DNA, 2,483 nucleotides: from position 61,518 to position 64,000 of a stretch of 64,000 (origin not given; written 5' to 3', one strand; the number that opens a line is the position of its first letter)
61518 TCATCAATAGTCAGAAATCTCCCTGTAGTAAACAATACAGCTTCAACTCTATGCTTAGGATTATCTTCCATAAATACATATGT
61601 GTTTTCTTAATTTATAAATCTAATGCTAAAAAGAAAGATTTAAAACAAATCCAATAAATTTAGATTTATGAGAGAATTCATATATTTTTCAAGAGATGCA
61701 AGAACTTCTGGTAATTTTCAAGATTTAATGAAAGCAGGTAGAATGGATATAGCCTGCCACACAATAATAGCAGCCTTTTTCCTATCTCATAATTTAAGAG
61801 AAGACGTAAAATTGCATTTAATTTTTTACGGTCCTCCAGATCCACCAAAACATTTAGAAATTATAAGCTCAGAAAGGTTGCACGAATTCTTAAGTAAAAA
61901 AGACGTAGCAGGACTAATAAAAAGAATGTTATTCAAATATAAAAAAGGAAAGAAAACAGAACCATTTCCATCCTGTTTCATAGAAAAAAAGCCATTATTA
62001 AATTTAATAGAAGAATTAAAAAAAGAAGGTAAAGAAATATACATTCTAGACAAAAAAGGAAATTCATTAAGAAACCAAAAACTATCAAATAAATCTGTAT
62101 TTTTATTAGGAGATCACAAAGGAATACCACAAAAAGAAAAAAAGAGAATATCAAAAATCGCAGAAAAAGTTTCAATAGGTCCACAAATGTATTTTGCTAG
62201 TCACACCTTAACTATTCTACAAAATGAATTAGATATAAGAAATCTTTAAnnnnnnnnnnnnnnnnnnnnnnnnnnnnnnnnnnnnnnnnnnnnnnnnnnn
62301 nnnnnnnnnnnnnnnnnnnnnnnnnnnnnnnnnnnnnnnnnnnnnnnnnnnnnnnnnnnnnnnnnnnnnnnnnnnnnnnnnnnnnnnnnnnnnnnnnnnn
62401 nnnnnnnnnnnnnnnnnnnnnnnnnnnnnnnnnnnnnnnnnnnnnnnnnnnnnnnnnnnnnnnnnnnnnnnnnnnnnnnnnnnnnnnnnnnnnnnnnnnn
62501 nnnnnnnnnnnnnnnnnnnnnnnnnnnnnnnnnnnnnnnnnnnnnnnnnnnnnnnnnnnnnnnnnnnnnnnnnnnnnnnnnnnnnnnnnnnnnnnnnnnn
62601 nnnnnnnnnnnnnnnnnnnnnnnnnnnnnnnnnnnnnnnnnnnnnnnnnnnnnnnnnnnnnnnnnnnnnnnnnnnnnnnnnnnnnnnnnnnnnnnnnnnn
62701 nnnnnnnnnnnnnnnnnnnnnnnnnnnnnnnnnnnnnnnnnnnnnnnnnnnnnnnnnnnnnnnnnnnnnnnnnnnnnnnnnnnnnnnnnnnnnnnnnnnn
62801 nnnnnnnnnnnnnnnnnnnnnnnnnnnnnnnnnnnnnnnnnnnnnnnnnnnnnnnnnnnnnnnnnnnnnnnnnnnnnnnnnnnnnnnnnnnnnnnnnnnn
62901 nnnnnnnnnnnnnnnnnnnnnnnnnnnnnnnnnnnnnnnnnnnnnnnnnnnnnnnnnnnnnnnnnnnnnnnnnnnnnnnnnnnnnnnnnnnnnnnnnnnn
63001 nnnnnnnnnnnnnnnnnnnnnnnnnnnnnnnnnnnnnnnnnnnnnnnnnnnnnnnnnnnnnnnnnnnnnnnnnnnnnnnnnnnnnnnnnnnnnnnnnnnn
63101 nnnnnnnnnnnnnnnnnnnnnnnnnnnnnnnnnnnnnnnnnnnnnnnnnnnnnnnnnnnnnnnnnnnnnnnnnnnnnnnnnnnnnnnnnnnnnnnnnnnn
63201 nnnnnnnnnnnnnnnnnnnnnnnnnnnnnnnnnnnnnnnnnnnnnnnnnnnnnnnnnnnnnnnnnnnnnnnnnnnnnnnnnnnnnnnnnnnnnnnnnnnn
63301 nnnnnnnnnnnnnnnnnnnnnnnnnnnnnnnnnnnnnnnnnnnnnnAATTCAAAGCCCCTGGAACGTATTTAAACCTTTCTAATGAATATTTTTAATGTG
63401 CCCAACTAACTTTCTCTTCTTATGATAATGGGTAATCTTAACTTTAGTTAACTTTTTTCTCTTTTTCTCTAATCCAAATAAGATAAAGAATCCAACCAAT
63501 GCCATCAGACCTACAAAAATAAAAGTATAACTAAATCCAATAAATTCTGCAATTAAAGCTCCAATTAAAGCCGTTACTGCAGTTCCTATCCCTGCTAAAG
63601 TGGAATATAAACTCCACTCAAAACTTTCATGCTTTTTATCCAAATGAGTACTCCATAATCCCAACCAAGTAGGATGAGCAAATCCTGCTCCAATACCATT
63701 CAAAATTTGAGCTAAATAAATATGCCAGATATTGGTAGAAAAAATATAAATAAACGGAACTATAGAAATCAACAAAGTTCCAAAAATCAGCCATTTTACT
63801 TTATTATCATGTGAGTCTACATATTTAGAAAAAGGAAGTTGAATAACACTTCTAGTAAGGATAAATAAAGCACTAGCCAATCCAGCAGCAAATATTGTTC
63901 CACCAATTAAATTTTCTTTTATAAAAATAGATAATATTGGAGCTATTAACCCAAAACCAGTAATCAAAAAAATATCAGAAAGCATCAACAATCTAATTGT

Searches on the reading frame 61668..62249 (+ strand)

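Call 67: search_protein_families(library=pfam, proteins=[window:61668-62249:+], max_evalue=0.0001)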
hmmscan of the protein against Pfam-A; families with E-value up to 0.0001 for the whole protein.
window:61668-62249:+ (193 aa): 1 family
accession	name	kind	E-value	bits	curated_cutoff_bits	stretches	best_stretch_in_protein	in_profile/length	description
PF04013.17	Methyltrn_RNA_2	-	2.3e-42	145.4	25.5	1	1-190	1-195/198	Putative SAM-dependent RNA methyltransferase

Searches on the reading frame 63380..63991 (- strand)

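Call 67: search_protein_families(library=pfam, proteins=[window:63380-63991:-], max_evalue=0.0001)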
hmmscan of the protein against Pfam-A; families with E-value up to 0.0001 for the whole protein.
window:63380-63991:- (203 aa): 2 families
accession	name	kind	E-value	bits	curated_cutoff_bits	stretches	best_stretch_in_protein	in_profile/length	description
PF07690.21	MFS_1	-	5e-27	95.2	33.4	1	3-183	2-183/347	Major Facilitator Superfamily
PF00083.30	Sugar_tr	-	3.3e-06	26.7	22.3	0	118-177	39-99/452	Sugar (and other) transporter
